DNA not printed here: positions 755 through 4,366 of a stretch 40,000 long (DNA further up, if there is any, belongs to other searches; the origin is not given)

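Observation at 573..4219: Stand-alone helicase-nuclease fusion (1104 aa) with a small upstream partner ORF: candidate second defence system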

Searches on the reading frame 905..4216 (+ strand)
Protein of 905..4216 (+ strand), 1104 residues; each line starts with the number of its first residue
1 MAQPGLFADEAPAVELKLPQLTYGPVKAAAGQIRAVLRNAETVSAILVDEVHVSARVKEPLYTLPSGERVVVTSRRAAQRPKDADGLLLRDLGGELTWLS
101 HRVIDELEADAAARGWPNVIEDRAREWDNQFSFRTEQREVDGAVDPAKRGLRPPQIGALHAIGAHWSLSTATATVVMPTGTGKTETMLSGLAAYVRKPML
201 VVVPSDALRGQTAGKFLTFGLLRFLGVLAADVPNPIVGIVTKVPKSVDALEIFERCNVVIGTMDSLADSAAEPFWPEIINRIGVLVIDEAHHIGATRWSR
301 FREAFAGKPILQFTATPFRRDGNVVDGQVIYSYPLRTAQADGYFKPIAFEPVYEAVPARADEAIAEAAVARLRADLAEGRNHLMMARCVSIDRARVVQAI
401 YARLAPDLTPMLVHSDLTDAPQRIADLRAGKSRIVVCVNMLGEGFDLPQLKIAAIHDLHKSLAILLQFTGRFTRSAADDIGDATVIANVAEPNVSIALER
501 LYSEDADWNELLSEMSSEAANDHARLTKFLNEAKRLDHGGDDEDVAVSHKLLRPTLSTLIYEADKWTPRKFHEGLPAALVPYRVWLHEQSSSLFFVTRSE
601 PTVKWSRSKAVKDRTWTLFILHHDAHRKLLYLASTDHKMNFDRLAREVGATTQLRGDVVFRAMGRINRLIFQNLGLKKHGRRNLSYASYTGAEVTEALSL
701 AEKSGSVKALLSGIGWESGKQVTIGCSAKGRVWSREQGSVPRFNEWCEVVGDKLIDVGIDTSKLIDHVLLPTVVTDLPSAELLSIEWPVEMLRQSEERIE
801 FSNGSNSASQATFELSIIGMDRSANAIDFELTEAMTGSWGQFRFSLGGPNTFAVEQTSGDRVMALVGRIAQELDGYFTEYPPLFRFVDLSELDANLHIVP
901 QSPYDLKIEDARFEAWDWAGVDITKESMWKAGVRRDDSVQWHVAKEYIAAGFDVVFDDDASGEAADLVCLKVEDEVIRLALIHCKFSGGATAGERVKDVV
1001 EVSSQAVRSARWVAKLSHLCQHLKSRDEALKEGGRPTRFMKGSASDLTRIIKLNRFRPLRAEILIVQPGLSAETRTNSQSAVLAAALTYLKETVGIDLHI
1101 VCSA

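Call 3: search_protein_families(library=pfam, proteins=[window:905-4216:+], max_evalue=0.1)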
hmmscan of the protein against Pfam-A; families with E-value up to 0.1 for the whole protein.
window:905-4216:+ (1104 aa): 6 families
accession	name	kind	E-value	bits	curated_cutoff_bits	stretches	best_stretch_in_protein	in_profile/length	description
PF04851.21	ResIII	-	8.7e-21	75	22.5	1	151-319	4-164/164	Type III restriction enzyme, res subunit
PF00270.35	DEAD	-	5e-12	46.3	26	1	171-318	15-161/167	DEAD/DEAH box helicase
PF00271.37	Helicase_C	-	5.5e-07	30.3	23.5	1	422-474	56-108/110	Helicase conserved C-terminal domain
PF18766.7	SWI2_SNF2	-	0.00036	20.7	26.7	1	254-369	91-208/221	SWI2/SNF2 ATPase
PF00004.35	AAA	-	0.011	16.7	21.2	0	11-56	24-71/131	ATPase family associated with various cellular activities (AAA)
PF13401.12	AAA_22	-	0.067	13.9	27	0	178-303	13-106/130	AAA domain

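Call 4: search_protein_families(library=padloc, proteins=[window:905-4216:+], max_evalue=0.1)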
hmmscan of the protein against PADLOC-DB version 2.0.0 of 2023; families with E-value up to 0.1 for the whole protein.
window:905-4216:+ (1104 aa): 10 families
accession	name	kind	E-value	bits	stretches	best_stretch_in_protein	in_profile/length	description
PDLC02707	PbeA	-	2.1e-14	51.1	1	145-320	247-416/672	PbeA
PDLC03659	mREase_IV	-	9.1e-09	31.7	2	281-326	335-380/945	Type IV methyl-directed restriction enzyme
PDLC02704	PbeA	-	3.8e-08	30.3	1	138-353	242-461/682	PbeA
PDLC01439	typeIV_DinG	-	4.7e-06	23.5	0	172-211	36-74/575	CAS-IV-A; associated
PDLC02706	PbeA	-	1.9e-05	21.5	1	165-319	280-433/722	PbeA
PDLC03597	REase_MTase_IIG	-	0.00022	16.9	1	136-213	153-234/1646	Type IIG restriction enzyme-methyltransferase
PDLC03658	mREase_IV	-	0.00045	16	1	280-374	334-428/953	Type IV methyl-directed restriction enzyme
PDLC02840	DpdE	-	0.00077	15.8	1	278-300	254-276/1091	DpdE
PDLC03041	REase_I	-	0.0083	12.1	1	280-369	448-533/1099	Type I restriction enzyme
PDLC02571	DrmA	-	0.039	9.4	0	430-476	1054-1100/1282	DrmA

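Call 5: search_protein_families(library=ncbifam, proteins=[window:905-4216:+], max_evalue=0.1)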
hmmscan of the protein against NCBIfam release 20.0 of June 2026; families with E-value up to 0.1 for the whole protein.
window:905-4216:+ (1104 aa): 12 families
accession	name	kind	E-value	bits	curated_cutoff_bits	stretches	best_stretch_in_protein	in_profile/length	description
TIGR04095.1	dnd_restrict_1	equivalog_domain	6.2e-09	35.3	600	1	165-398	19-259/451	DNA phosphorothioation system restriction enzyme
TIGR00631.1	uvrb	equivalog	1.7e-08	33.2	750.1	1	413-477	473-544/658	excinuclease ABC subunit UvrB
NF053632.1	heli_RadD_YejH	equivalog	2.3e-08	32.8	720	1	151-321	3-155/573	DNA repair helicase RadD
NF003673.1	PRK05298.1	equivalog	1.5e-07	30.2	743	1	413-476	473-543/653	excinuclease ABC subunit UvrB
TIGR00580.2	mfd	equivalog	0.0033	15.8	800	1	279-476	553-740/907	transcription-repair coupling factor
NF004067.0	PRK05580.1-4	equivalog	0.0048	15.3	763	0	53-216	111-270/737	primosomal protein N'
NF008170.0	PRK10917.2-4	equivalog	0.0083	14.1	975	0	279-320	520-561/826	ATP-dependent DNA helicase RecG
NF007966.0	PRK10689.1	equivalog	0.0086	13.8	1329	1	280-476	721-907/1148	transcription-repair coupling factor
NF008521.0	PRK11448.1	equivalog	0.014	13.4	729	0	150-216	413-483/1123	type I restriction-modification system endonuclease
TIGR00595.1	priA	equivalog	0.025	13.2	230.35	0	406-462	286-346/509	replication restart helicase PriA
NF046051.1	restrict_EcoAI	equivalog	0.027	12.9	550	0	284-347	277-346/768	EcoAI/FtnUII family type I restriction enzme subunit R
NF008165.0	PRK10917.1-3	equivalog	0.04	12.4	711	0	279-320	384-425/692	ATP-dependent DNA helicase RecG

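Call 8: search_solved_structures(query=window:905-4216:+, max_evalue=0.01)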
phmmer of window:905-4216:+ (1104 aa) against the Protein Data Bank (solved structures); distinct sequences matched with E-value up to 0.01: 24.
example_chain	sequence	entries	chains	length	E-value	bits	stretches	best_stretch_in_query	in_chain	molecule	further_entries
6o8h_A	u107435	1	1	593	1.1e-06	30.1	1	413-498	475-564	UvrABC system protein B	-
6p4f_A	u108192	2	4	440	1.5e-06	29.6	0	276-323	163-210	DNA-dependent ATPase XPBII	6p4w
5tnu_A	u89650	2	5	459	1.8e-06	29.4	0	276-323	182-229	DNA-dependent ATPase XPBII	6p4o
3uwx_B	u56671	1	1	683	2e-06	29.2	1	413-497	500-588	UvrABC system protein B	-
6o8e_A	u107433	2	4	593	2.6e-06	28.8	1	413-496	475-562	UvrABC system protein B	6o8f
6o8g_A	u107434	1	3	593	2.6e-06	28.8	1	413-496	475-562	UvrABC system protein B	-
1t5l_A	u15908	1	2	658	3.2e-06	28.5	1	413-497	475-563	UvrABC system protein B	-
1d9z_A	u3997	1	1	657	3.2e-06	28.5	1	413-497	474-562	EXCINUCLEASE UVRABC COMPONENT UVRB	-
1d9x_A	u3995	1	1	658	3.2e-06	28.5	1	413-497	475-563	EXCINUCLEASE UVRABC COMPONENT UVRB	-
2fdc_A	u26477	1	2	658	3.2e-06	28.5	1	413-497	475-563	UvrABC system protein B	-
2d7d_A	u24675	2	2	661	7.4e-06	27.3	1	414-477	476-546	UvrABC system protein B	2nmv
3v4r_A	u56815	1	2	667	7.6e-06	27.3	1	419-477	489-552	UvrABC system protein B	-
6p66_A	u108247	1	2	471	4.6e-05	24.7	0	171-220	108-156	DNA repair protein RAD25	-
2fwr_A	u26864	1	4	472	4.7e-05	24.7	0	171-220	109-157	DNA repair protein RAD25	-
6jde_B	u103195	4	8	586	0.00011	23.4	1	151-477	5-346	Putative DNA repair helicase RadD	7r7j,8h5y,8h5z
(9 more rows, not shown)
